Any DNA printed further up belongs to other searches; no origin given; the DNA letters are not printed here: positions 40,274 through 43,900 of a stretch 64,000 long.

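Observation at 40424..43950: Single-polypeptide PgaB/PgaC-like exopolysaccharide machine (GH18-like + CE4 deacetylase + GT2) with a coupled 67-aa acidic cytoplasmic protein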

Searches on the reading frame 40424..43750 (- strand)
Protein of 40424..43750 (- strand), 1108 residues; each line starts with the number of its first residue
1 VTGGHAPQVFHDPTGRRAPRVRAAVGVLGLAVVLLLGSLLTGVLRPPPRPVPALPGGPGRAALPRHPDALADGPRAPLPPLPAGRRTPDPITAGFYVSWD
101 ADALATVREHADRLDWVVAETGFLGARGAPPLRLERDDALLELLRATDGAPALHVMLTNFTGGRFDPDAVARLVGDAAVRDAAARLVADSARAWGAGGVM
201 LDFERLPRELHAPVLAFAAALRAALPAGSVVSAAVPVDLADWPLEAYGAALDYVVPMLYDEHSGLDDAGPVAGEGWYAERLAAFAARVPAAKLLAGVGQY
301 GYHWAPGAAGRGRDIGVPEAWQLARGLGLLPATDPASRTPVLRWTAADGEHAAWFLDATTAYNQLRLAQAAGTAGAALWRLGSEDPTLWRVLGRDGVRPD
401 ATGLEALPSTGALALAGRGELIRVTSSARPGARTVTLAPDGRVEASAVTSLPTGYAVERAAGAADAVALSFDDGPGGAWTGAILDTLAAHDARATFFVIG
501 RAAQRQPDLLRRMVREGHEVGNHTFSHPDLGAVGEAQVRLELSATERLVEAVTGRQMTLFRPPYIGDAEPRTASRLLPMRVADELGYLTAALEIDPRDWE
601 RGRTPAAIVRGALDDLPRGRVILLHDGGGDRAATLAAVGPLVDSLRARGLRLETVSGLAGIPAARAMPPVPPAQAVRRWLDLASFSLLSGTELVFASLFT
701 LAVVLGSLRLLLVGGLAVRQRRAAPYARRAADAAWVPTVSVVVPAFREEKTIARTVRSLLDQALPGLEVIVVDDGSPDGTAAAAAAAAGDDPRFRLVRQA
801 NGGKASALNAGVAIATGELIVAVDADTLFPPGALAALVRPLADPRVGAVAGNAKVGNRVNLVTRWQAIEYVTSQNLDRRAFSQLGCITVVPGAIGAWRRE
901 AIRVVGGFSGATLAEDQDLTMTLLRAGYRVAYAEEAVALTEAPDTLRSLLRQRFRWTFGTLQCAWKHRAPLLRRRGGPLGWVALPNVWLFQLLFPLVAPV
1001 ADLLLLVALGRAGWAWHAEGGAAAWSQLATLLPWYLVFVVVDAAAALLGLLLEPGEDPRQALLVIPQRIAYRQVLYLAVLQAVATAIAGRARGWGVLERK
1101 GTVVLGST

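Call 5: search_protein_families(library=pfam, proteins=[window:40424-43750:-], max_evalue=0.1)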
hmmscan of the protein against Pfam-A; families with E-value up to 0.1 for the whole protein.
window:40424-43750:- (1108 aa): 10 families
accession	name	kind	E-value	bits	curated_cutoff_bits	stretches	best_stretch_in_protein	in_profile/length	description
PF00535.33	Glycos_transf_2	-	6e-35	121.1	23.3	1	740-902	1-164/168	Glycosyl transferase family 2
PF13641.12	Glyco_tranf_2_3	-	1.1e-34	120.8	27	1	737-959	1-230/230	Glycosyltransferase like family 2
PF01522.26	Polysacc_deac_1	-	1.4e-33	115.9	23.1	1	464-564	6-105/124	Polysaccharide deacetylase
PF13632.12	Glyco_trans_2_3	-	9.5e-29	101.1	27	1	820-1008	2-192/198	Glycosyl transferase family group 2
PF13506.12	Glyco_transf_21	-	8.2e-17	61.7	21.7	1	803-956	17-172/174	Glycosyl transferase family 21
PF03142.21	Chitin_synth_2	-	2.7e-11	43.3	27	2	811-901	196-288/527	Chitin synthase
PF00704.34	Glyco_hydro_18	-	1.3e-05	25.5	29.6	1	162-382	72-315/317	Glycosyl hydrolases family 18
PF10111.15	Glyco_tranf_2_2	-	5.5e-05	23.2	27.3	1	740-838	1-103/276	Glycosyltransferase like family 2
PF22921.2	FKRP_N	-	0.042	13.6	27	1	733-850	8-122/245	Fukutin-related protein stem domain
PF19818.4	DUF6301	-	0.081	13.5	27.2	1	99-197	9-99/137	Family of unknown function (DUF6301)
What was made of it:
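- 42575..43489 (-): Residues ~88-392: periplasmic GH18-fold (beta/alpha)8 domain with a D202-x-E204 catalytic pair. Pfam PF00704 E 1.3e-5, below cut-off (call 5).
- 41777..42361 (-): Residues 464-658: periplasmic CE4/NodB de-N-acetylase domain with all five motifs. Pfam PF01522 1.4e-33 (call 5).
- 40853..41542 (-): Residues 737-966: cytoplasmic processive GT2 catalytic domain (DDGS, DAD, EDQD, QRFRW). Pfam 6e-35 (call 5).
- On Glycoside hydrolase family 18: Pfam PF00704 scores only 25.5 bits against the 29.6 cut-off (call 5).
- On CE4 / NodB-homology deacetylase: Pfam 1.4e-33 (call 5).
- Checked: GT2: residues 737-1008, E 1e-34 (call 5). CE4 (PF01522): residues 464-564, E 1e-33 (call 5). GH18 (PF00704): residues 162-382, E 1.3e-5, 25.5 bits, below Pfam's 29.6 cut-off (call 5).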

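Call 6: search_protein_families(library=ncbifam, proteins=[window:40424-43750:-], max_evalue=0.1)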
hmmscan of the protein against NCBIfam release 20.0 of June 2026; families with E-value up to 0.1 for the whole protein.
window:40424-43750:- (1108 aa): 39 families (the best 25 are shown)
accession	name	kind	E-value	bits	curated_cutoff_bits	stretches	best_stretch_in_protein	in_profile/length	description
TIGR03937.1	PgaC_IcaA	equivalog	1.3e-51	175.8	422.3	1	728-975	36-285/407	poly-beta-1,6-N-acetyl-D-glucosamine synthase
TIGR04243.1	nodulat_NodB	equivalog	9.7e-37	126.4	240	1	466-653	3-194/197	chitooligosaccharide deacetylase NodB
TIGR04242.1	nodulat_NodC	equivalog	2e-35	122.5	550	1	720-961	31-285/395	chitooligosaccharide synthase NodC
TIGR02764.1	spore_ybaN_pdaB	equivalog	2.8e-33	115.3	237.4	1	466-658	7-190/191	polysaccharide deacetylase family sporulation protein PdaB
NF045821.1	PgAcgDacpgdA1_Bac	equivalog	2.3e-31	108.7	400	1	466-656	89-272/282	peptidoglycan-N-acetylglucosamine deacetylase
TIGR03965.1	mycofact_glyco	equivalog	8.4e-30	104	280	1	730-968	68-308/467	mycofactocin biosynthesis glycosyltransferase MftF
TIGR02884.1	spore_pdaA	equivalog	3.2e-29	102.2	298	1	466-657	38-222/224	delta-lactam-biosynthetic de-N-acetylase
NF041875.1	EPS_EpsD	equivalog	5.4e-25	88.5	370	1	739-955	1-222/325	exopolysaccharide biosynthesis glycosyltransferase EpsD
NF045820.1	PgAcgDacpgdA_Strep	equivalog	3.5e-24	85.4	800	1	465-658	268-447/463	peptidoglycan-N-acetylglucosamine deacetylase PgdA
TIGR02873.1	spore_ylxY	hypoth_equivalog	3.6e-20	72.3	391.5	1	468-658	88-266/268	probable sporulation protein, polysaccharide deacetylase family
NF045822.1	PgAcgDacpgdA2_Bac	equivalog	2.5e-19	69.7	400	1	466-654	70-257/274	peptidoglycan-N-acetylglucosamine deacetylase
TIGR03030.1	CelA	equivalog_domain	3.2e-19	68.4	699.1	2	896-974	313-390/714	UDP-forming cellulose synthase catalytic subunit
NF053846.1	glyco_with_XrtP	equivalog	5.1e-19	68.3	520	1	730-1094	38-432/440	XrtP-associated glycosyltransferase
TIGR04283.1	glyco_like_mftF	equivalog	1.7e-18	67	182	1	739-937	1-182/221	TIGR04283 family arsenosugar biosynthesis glycosyltransferase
TIGR03111.1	glyc2_xrt_Gpos1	hypoth_equivalog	2.2e-18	66.3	363.95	1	729-964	41-290/439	TIGR03111 family XrtG-associated glycosyltransferase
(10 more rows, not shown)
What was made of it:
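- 41777..42361 (-): NCBIfam NodB 126 bits (call 6).
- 40853..41542 (-): PgaC_IcaA 176 bits, NodC 122 bits, both below cut-off (call 6).
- On PgaC/IcaA PNAG synthase (NCBIfam TIGR03937, equivalog): 175.8 bits over residues 728-975 (call 6)
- The GT2 scores far below the equivalog cut-offs of PgaC/IcaA (176 against 422 bits) and NodC (122 against 550) (call 6). The best NCBIfam match is PgaC_IcaA (176 bits against NodC's 122, call 6).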
